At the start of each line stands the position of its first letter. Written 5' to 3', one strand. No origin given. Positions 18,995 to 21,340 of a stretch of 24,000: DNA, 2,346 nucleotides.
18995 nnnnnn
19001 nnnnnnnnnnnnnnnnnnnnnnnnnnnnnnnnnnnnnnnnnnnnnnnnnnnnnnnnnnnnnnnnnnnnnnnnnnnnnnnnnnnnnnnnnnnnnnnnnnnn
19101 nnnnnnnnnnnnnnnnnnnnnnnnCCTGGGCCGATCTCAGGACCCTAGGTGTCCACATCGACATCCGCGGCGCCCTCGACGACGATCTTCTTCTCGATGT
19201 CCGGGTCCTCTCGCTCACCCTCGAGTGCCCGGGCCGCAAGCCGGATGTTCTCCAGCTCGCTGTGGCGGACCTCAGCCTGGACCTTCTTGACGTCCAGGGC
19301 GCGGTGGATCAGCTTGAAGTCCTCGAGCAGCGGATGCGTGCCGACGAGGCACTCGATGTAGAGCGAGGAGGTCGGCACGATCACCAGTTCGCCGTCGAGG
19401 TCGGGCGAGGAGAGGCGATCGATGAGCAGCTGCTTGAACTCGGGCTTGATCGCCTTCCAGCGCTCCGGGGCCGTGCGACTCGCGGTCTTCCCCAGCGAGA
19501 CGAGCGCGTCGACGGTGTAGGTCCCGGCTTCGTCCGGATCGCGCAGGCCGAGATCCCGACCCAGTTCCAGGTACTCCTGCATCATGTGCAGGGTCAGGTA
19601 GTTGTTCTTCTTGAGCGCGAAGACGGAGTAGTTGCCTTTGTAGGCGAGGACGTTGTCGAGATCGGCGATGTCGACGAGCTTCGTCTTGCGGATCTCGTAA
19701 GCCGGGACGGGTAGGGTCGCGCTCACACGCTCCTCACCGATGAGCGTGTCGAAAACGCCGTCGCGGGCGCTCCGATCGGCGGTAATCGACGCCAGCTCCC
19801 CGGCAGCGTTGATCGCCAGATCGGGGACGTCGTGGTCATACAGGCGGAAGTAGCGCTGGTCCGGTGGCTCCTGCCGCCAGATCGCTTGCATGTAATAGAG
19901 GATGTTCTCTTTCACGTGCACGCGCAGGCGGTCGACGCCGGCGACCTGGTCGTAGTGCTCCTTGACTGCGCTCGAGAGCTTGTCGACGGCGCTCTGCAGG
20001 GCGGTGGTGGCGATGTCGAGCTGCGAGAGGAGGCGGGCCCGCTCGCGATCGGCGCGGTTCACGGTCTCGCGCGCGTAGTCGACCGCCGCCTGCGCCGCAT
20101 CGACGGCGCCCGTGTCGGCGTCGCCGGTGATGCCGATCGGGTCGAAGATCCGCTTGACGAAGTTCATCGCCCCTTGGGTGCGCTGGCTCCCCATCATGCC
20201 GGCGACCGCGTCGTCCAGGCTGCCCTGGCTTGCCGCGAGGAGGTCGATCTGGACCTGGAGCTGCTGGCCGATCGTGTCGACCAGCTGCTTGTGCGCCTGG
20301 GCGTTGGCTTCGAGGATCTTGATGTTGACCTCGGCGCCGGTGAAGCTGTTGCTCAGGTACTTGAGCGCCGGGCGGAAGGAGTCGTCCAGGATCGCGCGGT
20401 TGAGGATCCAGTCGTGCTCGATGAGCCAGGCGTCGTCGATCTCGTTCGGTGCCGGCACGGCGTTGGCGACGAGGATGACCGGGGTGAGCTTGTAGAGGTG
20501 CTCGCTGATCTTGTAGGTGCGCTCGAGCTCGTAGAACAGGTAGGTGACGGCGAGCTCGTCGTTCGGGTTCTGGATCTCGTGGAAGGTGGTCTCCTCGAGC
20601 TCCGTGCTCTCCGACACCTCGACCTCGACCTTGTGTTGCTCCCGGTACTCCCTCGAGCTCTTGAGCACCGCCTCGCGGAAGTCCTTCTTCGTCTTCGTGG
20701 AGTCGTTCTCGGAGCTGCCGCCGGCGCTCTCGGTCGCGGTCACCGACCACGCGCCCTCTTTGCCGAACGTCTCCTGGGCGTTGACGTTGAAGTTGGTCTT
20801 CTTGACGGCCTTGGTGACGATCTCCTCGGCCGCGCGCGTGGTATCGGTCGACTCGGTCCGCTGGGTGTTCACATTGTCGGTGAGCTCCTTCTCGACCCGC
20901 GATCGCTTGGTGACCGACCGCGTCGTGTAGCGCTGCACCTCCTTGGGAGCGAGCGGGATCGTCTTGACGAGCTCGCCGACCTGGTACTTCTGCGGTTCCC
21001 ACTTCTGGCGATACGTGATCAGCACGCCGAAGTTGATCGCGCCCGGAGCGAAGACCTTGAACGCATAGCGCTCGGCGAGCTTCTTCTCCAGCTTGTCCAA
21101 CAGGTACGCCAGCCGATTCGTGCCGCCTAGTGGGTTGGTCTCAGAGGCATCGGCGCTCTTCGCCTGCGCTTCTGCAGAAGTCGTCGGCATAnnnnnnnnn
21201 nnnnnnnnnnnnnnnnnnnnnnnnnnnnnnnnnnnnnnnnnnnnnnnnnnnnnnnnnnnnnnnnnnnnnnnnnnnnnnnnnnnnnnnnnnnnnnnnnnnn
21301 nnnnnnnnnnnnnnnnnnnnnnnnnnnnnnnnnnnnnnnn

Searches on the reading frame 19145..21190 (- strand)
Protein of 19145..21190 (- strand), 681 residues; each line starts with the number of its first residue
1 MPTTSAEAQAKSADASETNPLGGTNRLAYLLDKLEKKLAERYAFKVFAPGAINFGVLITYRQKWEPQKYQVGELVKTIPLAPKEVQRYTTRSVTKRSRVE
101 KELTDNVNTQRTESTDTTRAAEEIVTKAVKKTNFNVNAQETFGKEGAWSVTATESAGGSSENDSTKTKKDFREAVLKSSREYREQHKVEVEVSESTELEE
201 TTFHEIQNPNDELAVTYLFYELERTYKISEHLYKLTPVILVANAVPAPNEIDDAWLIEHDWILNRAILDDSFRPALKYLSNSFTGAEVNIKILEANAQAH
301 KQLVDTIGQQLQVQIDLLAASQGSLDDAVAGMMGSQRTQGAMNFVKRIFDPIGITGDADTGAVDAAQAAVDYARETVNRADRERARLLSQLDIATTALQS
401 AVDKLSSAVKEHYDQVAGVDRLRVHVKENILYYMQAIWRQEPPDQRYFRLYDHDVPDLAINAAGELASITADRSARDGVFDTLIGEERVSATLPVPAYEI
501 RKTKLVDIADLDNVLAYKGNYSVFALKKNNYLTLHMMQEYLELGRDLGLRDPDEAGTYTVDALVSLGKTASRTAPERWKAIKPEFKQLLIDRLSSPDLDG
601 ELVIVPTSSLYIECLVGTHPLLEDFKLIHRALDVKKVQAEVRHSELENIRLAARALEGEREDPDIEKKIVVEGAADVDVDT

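Call 3: search_protein_families(library=pfam, proteins=[window:19145-21190:-], max_evalue=1)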
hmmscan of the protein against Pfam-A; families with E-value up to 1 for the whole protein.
window:19145-21190:- (681 aa): 1 family
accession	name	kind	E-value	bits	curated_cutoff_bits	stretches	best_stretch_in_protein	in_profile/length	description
PF07311.17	Dodecin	-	0.015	16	22.5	0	352-378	5-31/64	Dodecin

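Call 4: search_protein_families(library=padloc, proteins=[window:19145-21190:-], max_evalue=1)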
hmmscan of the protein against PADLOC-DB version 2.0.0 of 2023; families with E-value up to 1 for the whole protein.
window:19145-21190:- (681 aa): 0 families

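Call 5: search_protein_families(library=ncbifam, proteins=[window:19145-21190:-], max_evalue=1)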
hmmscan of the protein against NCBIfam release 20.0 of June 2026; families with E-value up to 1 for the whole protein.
window:19145-21190:- (681 aa): 1 family
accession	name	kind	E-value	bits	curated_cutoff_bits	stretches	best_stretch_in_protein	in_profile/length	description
NF033431.1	cinnamycin_RiPP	subfamily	0.55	10.9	35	0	261-310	3-53/81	cinnamycin family lantibiotic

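Call 26: find_homologous_proteins(query=window:19145-21190:-)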
Query window:19145-21190:- (681 aa): 956 proteins with E <= 0.001 among 8000 candidates; the best 120 are listed.
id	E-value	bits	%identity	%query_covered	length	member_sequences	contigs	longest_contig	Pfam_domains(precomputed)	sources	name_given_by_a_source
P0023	0.0e+0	1495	100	100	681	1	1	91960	-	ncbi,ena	-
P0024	0.0e+0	1423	96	99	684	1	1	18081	-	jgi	jgi:hypothetical protein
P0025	0.0e+0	1302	86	100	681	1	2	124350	-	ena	-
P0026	0.0e+0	1289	86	100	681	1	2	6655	-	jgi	jgi:hypothetical protein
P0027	0.0e+0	1285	85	100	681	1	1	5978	-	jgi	jgi:hypothetical protein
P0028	0.0e+0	1283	84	100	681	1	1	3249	-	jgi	-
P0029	0.0e+0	1282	85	100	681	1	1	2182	-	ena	-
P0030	0.0e+0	1282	85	100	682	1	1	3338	-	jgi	jgi:hypothetical protein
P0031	0.0e+0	1280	85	100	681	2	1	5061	-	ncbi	-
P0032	0.0e+0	1278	84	100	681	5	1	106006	-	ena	-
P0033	0.0e+0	1276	84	100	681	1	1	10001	-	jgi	jgi:hypothetical protein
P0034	0.0e+0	1276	84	100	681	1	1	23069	-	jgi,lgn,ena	-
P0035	0.0e+0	1189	79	100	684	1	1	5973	-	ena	-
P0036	0.0e+0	1171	78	99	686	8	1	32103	-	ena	-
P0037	0.0e+0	1169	77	99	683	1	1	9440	-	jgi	jgi:hypothetical protein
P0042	0.0e+0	1151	76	99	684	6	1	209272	-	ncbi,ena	-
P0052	0.0e+0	1023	69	97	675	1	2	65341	-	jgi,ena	jgi:hypothetical protein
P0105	1.1e-283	961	65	99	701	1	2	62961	-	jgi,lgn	jgi:hypothetical protein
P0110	1.9e-283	960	65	99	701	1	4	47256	-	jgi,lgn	jgi:hypothetical protein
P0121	1.1e-281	954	64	98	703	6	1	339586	-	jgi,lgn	-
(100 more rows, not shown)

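Call 27: find_encoding_contigs(protein=P0121, flank=8000, max_places=2)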
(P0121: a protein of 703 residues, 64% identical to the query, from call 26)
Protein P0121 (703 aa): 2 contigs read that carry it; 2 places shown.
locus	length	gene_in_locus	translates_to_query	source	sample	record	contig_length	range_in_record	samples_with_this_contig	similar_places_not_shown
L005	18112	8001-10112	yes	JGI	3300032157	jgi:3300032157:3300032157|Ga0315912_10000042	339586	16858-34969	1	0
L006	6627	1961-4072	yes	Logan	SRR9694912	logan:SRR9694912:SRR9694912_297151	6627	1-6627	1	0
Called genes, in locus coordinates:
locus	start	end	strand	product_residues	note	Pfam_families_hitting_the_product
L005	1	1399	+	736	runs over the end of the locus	PF07635:PSCyt1, PF13442:Cytochrome_CBB3 (faint), PF13857:Ank_5 (faint), PF00023:Ank (faint), PF12796:Ank_2, PF12796:Ank_2, PF13243:SQHop_cyclase_C (weak), PF13249:SQHop_cyclase_N (weak), +2 more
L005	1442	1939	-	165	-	PF08327:AHSA1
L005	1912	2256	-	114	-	PF12840:HTH_20, PF01022:HTH_5 (weak)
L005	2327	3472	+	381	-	PF00149:Metallophos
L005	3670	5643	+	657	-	PF00753:Lactamase_B, PF12706:Lactamase_B_2 (weak), PF14863:Alkyl_sulf_dimr, PF14864:Alkyl_sulf_C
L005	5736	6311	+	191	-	PF04366:Ysc84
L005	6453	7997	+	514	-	-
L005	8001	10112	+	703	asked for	-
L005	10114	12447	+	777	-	-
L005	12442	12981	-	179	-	PF13858:DUF4199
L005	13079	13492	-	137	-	PF08281:Sigma70_r4_2 (weak), PF13936:HTH_38 (weak), PF00196:GerE, PF13384:HTH_23 (faint)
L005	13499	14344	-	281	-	PF00753:Lactamase_B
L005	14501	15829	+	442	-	PF22807:TrAA12, PF23500:DUF7133 (weak), PF07995:GSDH, PF22807:TrAA12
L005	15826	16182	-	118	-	PF07238:PilZ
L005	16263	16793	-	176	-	PF02630:SCO1-SenC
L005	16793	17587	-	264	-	PF03781:FGE-sulfatase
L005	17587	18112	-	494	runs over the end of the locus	PF07731:Cu-oxidase_2 (faint), PF07732:Cu-oxidase_3, PF00127:Copper-bind (faint), PF00034:Cytochrom_C, PF13442:Cytochrome_CBB3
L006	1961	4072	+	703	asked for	-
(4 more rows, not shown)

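Call 28: find_encoding_contigs(protein=P0042, flank=8000, max_places=2)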
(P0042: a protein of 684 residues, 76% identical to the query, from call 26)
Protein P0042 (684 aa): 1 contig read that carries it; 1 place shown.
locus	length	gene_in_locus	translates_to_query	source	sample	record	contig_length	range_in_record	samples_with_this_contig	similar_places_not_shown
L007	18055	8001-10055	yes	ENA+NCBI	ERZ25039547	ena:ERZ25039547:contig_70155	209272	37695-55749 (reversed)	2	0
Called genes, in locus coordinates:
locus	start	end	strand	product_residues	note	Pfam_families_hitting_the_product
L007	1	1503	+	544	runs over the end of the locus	PF17900:Peptidase_M1_N, PF01433:Peptidase_M1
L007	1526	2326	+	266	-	PF11838:ERAP1_C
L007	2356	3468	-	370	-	PF00144:Beta-lactamase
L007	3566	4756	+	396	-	PF00722:Glyco_hydro_16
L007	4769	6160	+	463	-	-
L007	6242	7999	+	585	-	-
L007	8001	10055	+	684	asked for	-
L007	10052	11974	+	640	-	-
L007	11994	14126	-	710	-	PF09985:Glucodextran_C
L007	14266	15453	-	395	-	PF00723:Glyco_hydro_15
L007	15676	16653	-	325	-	PF09137:Glucodextran_N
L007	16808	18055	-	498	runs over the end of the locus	PF00270:DEAD, PF04851:ResIII, PF00271:Helicase_C (weak)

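Call 29: find_encoding_contigs(protein=P0025, flank=8000, max_places=2)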
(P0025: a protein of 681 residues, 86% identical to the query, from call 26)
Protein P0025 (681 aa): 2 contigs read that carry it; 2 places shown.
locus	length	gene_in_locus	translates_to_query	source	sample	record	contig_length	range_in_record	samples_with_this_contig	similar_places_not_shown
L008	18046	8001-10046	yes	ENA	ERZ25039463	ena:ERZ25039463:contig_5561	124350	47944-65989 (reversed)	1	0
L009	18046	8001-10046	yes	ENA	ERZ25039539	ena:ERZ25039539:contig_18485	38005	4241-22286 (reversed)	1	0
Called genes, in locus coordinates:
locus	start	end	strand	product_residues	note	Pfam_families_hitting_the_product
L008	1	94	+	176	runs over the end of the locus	-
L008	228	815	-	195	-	PF01740:STAS, PF13466:STAS_2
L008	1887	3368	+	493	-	PF00801:PKD, PF18911:PKD_4 (weak), PF06662:C5-epim_C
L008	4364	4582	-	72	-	-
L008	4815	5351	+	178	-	PF01872:RibD_C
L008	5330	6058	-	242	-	-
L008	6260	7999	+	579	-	-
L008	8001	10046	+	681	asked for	-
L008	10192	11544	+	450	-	-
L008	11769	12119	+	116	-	-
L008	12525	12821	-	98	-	PF22654:DUF7008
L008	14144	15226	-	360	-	PF09374:PG_binding_3 (faint), PF01471:PG_binding_1, PF08823:PG_binding_2 (faint), PF01471:PG_binding_1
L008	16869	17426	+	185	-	PF00589:Phage_integrase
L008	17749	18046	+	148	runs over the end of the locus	PF13551:HTH_29 (weak), PF13565:HTH_32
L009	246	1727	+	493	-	PF00801:PKD, PF18911:PKD_4 (weak), PF06662:C5-epim_C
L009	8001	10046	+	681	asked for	-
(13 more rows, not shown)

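Call 31: search_protein_families(library=pfam, proteins=[L005:10114-12447:+, L007:10052-11974:+, L008:10192-11544:+, L008:11769-12119:+, L007:4769-6160:+, L005:6453-7997:+, L005:8001-10112:+], max_evalue=1)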
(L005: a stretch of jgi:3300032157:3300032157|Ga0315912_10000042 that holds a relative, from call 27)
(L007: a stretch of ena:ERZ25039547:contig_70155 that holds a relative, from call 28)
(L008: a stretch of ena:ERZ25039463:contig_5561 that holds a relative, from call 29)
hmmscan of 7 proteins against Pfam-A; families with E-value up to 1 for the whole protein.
L005:10114-12447:+ (777 aa): 0 families

L007:10052-11974:+ (640 aa): 0 families

L008:10192-11544:+ (450 aa): 4 families
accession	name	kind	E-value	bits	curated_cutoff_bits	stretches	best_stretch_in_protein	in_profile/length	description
PF24430.1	DUF7553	-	0.019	15.9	27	1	316-354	5-43/85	Family of unknown function (DUF7553)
PF01442.23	Apolipoprotein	-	0.031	14.4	90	1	306-347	24-65/190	Apolipoprotein A1/A4/E domain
PF20612.3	SHOCT_2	-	0.045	14.4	24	1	188-207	15-34/53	SHOCT domain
PF07072.16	ZapD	-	0.21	11.8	27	1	304-351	36-82/210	Cell division protein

L008:11769-12119:+ (116 aa): 0 families

L007:4769-6160:+ (463 aa): 0 families

L005:6453-7997:+ (514 aa): 0 families

L005:8001-10112:+ (703 aa): 4 families
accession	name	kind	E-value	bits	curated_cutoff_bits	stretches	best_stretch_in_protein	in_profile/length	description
PF23638.1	DUF7145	-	0.074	13.5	28.2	1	521-583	16-77/111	Domain of unknown function (DUF7145)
PF16526.10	CLZ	-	0.1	13.4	26.7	0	382-421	30-69/71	C-terminal leucine zipper domain of cyclic nucleotide-gated channels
PF04102.17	SlyX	-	0.17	12.9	30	0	403-442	5-41/67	SlyX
PF18977.5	DUF5713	-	0.66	10.8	27.3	0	392-428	33-69/107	Family of unknown function (DUF5713)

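Call 37: search_protein_families(library=phrogs, proteins=[window:19145-21190:-, L005:10114-12447:+, L007:10052-11974:+, L008:10192-11544:+], max_evalue=0.1)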
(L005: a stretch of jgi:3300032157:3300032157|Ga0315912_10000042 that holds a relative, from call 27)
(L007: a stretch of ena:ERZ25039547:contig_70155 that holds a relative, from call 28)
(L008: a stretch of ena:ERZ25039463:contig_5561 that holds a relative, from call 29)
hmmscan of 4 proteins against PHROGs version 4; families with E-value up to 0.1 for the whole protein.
window:19145-21190:- (681 aa): 1 family
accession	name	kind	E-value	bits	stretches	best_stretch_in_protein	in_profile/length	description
phrog_24493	-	unknown function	0.0013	20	1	376-418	13-55/96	-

L005:10114-12447:+ (777 aa): 0 families

L007:10052-11974:+ (640 aa): 0 families

L008:10192-11544:+ (450 aa): 0 families

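Call 61: search_dna_similar(query=window:19145-21190:-, collection=plasmids, mode=protein, max_rows=15)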
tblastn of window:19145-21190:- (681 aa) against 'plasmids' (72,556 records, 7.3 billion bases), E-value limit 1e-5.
Records with a match: 17; places in all: 17; records where one place covers at least 80% of the query: 4.
Best place of each record, by identity: 80-90% 13; <60% 4.
By first word of the organism name: Sinorhizobium 14; Salinirubellus 1; Ciceribacter 1; Ensifer 1.
By predicted mobility (MOB-suite, as given by PLSDB): conjugative 13; non-mobilizable 4.
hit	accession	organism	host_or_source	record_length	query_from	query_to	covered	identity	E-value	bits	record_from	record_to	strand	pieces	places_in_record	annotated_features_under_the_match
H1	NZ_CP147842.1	Salinirubellus sp. SYNS196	cell cuture,sediment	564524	19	673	96%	38.5%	2e-133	441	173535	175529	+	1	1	hypothetical protein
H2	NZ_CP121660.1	Sinorhizobium terangae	Desmanthus virgatus,cell culture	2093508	18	677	97%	37.5%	2e-121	406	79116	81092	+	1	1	none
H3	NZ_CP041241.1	Sinorhizobium mexicanum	Acaciella angustissima,cell culture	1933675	21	677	96%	37.6%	1e-122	409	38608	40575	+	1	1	none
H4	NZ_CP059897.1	Ciceribacter thiooxidans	mixed culture,soil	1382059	14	678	98%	32.3%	4e-78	280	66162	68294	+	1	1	none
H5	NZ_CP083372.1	Ensifer canadensis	Melilotus albus,Cell Culture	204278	421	450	4%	80.0%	9e-8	64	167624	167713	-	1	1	hypothetical protein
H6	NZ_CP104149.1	Sinorhizobium medicae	Trigonella foenum-graecum,cell culture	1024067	421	450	4%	80.0%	1e-7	63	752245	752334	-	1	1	record has no annotation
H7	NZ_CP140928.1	Sinorhizobium medicae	Medicago lupulina,whole organism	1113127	421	450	4%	80.0%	1e-7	63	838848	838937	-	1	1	record has no annotation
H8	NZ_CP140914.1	Sinorhizobium medicae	Medicago lupulina,whole organism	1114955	421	450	4%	80.0%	1e-7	63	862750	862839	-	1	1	record has no annotation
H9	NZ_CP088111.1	Sinorhizobium medicae WSM1115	cell culture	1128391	421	450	4%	80.0%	1e-7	63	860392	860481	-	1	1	record has no annotation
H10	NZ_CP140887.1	Sinorhizobium medicae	Medicago lupulina,whole organism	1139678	421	450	4%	80.0%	1e-7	63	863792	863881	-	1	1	none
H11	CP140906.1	Sinorhizobium medicae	Medicago lupulina,whole organism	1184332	421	450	4%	80.0%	1e-7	63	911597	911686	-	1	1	hypothetical protein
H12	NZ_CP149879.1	Sinorhizobium medicae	Medicago sativa,Cell Culture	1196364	421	450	4%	80.0%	1e-7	63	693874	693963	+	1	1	record has no annotation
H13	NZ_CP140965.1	Sinorhizobium medicae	Medicago lupulina,whole organism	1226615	421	450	4%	80.0%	1e-7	63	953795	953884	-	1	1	record has no annotation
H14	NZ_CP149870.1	Sinorhizobium medicae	Melilotus albus,Cell Culture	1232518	421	450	4%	80.0%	1e-7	63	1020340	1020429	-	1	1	record has no annotation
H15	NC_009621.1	Sinorhizobium medicae WSM419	-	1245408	421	450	4%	80.0%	1e-7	63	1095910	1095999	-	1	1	record has no annotation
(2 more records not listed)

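Call 62: search_dna_similar(query=window:19145-21190:-, collection=phages, mode=protein, max_rows=10)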
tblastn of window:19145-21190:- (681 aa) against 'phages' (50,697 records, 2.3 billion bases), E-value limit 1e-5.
No match.

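Call 63: get_annotated_region(hit=H1, flank=9000)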
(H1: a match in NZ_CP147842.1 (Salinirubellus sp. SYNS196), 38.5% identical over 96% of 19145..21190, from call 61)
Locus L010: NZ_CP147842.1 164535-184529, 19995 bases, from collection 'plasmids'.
description: Salinirubellus sp. SYNS196 plasmid unnamed1
organism: Salinirubellus sp. SYNS196 (NCBI taxid 3131999)
taxonomy: Archaea; Euryarchaeota; Halobacteria; Halobacteriales; Haloarculaceae; Salinirubellus; Salinirubellus sp. SYNS196
host: -; source: cell cuture,sediment; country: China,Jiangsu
typing (MOB-suite, as given by PLSDB): non-mobilizable
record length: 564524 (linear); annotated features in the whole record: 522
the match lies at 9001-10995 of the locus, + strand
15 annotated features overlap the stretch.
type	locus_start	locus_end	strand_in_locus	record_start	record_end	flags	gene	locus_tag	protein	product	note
CDS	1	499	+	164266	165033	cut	-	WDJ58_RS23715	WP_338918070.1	methyltransferase domain-containing protein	-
CDS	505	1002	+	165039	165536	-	-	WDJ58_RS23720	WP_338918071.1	hypothetical protein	-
CDS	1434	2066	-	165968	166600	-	-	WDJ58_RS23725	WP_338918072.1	helix-turn-helix domain-containing protein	-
CDS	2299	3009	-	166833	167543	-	-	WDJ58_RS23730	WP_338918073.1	class I SAM-dependent methyltransferase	-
CDS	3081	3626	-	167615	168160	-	merB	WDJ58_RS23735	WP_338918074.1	organomercurial lyase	GO:0046413 - organomercury catabolic process [Evidence IEA]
CDS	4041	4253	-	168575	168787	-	-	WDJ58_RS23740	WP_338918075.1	hypothetical protein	-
CDS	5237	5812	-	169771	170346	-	-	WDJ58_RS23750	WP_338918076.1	hypothetical protein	-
CDS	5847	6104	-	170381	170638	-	-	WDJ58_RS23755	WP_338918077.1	hypothetical protein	-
CDS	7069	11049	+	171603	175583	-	-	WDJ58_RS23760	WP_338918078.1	hypothetical protein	-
CDS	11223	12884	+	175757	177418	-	-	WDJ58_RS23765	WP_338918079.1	pre-toxin TG domain-containing protein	-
CDS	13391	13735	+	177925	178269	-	-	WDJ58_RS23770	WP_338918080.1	hypothetical protein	-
CDS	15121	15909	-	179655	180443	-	-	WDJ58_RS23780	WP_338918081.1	hypothetical protein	-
CDS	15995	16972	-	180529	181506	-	-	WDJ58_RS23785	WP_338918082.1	hypothetical protein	-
CDS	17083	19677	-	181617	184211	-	-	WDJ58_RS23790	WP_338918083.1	VWA domain-containing protein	-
CDS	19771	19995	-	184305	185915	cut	-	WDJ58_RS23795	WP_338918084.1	AAA family ATPase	-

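Call 64: get_annotated_region(hit=H2, flank=9000)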
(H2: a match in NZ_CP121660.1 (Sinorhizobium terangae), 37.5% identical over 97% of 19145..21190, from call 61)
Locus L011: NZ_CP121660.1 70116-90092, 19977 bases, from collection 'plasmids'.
description: Sinorhizobium terangae strain CB3126 plasmid pCB3126_1, complete sequence
organism: Sinorhizobium terangae (NCBI taxid 110322)
taxonomy: Bacteria; Pseudomonadota; Alphaproteobacteria; Hyphomicrobiales; Rhizobiaceae; Sinorhizobium; Sinorhizobium terangae
host: -; source: Desmanthus virgatus,cell culture; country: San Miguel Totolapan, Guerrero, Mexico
typing (MOB-suite, as given by PLSDB): conjugative; relaxase MOBQ; mating-pair formation MPF_T
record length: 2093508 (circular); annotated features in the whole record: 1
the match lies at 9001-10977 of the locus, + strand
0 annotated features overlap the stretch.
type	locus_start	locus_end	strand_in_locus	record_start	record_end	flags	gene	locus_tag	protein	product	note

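Call 65: search_protein_families(library=pfam, proteins=[L010:7069-11049:+, L010:11223-12884:+, L010:13391-13735:+, L010:15121-15909:-, L010:15995-16972:-], max_evalue=0.1)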
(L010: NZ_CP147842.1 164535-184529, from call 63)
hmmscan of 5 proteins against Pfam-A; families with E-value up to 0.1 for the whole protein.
L010:7069-11049:+ (1326 aa): 3 families
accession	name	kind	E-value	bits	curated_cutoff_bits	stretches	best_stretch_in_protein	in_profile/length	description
PF03280.19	Lipase_chap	-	0.0032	17.9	25.7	1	1181-1238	52-109/192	Proteobacterial lipase chaperone protein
PF23991.1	DUF7310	-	0.01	16.7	40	1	978-1033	23-77/83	Coiled-coil region of unknown function (DUF7310)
PF11626.13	Rap1_C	-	0.016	15.7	24.2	0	496-526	44-74/84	TRF2-interacting telomeric protein/Rap1 - C terminal domain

L010:11223-12884:+ (553 aa): 1 family
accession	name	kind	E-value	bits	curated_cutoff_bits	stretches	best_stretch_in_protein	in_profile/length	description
PF14449.11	PT-TG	-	3.2e-09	37.1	23.5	1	185-249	4-63/68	Pre-toxin TG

L010:13391-13735:+ (114 aa): 0 families

L010:15121-15909:- (262 aa): 0 families

L010:15995-16972:- (325 aa): 0 families

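Call 67: find_encoding_contigs(protein=P0032, flank=6000, max_places=1)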
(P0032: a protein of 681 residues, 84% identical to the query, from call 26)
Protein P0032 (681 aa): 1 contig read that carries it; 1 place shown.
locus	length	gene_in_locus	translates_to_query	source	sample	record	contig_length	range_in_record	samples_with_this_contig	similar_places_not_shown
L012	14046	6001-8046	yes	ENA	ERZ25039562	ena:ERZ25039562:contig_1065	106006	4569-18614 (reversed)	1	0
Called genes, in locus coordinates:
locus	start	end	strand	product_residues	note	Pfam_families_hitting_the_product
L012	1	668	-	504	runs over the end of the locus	PF02696:SelO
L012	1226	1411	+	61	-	-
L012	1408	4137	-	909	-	PF13191:AAA_16, PF00196:GerE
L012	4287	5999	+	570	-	-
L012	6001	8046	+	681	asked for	-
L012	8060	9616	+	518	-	-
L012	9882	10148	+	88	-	-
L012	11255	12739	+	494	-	PF00078:RVT_1, PF08388:GIIM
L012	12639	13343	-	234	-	-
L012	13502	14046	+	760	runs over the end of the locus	PF13384:HTH_23 (faint), PF13518:HTH_28 (weak), PF21804:Transposase_29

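Call 68: find_encoding_contigs(protein=P0052, flank=6000, max_places=1)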
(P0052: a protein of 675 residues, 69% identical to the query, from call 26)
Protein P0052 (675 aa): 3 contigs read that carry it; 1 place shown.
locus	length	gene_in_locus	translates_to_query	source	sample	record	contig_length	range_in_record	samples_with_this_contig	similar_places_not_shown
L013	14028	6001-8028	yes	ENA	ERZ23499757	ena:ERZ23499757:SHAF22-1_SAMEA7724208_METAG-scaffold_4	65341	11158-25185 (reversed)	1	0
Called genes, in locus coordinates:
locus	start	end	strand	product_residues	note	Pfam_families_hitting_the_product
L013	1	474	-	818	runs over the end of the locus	PF12704:MacB_PCD, PF02687:FtsX, PF12704:MacB_PCD, PF02687:FtsX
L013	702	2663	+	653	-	PF04055:Radical_SAM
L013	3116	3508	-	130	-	-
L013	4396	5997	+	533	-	-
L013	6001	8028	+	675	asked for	-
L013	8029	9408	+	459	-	-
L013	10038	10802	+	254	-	-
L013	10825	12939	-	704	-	PF13517:FG-GAP_3 (faint), PF00877:NLPC_P60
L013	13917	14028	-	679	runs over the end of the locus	-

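Call 69: find_encoding_contigs(protein=P0105, flank=6000, max_places=1)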
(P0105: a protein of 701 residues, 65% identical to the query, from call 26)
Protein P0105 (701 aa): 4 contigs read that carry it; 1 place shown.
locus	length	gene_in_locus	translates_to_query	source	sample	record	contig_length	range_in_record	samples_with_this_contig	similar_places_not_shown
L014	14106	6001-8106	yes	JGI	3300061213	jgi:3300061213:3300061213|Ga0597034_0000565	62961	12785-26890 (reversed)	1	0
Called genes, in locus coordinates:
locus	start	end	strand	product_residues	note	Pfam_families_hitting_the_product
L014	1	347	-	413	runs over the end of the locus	PF01522:Polysacc_deac_1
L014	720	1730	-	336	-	PF04960:Glutaminase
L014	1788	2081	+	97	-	-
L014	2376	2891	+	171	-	PF14220:DUF4329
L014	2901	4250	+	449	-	-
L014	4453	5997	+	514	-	-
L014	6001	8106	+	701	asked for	-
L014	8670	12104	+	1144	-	PF00069:Pkinase, PF07714:PK_Tyr_Ser-Thr, PF13191:AAA_16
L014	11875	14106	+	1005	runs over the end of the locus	PF01590:GAF, PF13185:GAF_2, PF01590:GAF, PF13185:GAF_2, PF01590:GAF, PF01590:GAF, PF13185:GAF_2, PF07730:HisKA_3, +3 more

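Call 70: find_encoding_contigs(protein=P0110, flank=6000, max_places=1)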
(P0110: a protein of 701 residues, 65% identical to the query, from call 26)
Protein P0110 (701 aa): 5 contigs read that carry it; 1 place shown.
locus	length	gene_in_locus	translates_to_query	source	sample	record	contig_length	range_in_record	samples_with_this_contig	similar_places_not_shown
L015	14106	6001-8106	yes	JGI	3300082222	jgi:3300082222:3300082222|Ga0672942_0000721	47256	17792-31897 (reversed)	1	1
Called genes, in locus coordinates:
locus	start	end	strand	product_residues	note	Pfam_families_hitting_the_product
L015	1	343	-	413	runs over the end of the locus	PF01522:Polysacc_deac_1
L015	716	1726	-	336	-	PF04960:Glutaminase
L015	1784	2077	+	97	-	-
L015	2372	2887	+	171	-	PF14220:DUF4329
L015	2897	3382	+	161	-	-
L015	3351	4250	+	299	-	-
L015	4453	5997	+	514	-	-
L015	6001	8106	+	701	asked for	-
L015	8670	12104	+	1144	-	PF00069:Pkinase, PF07714:PK_Tyr_Ser-Thr, PF13191:AAA_16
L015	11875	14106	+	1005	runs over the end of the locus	PF01590:GAF, PF13185:GAF_2, PF01590:GAF, PF13185:GAF_2, PF01590:GAF, PF01590:GAF, PF13185:GAF_2, PF07730:HisKA_3, +3 more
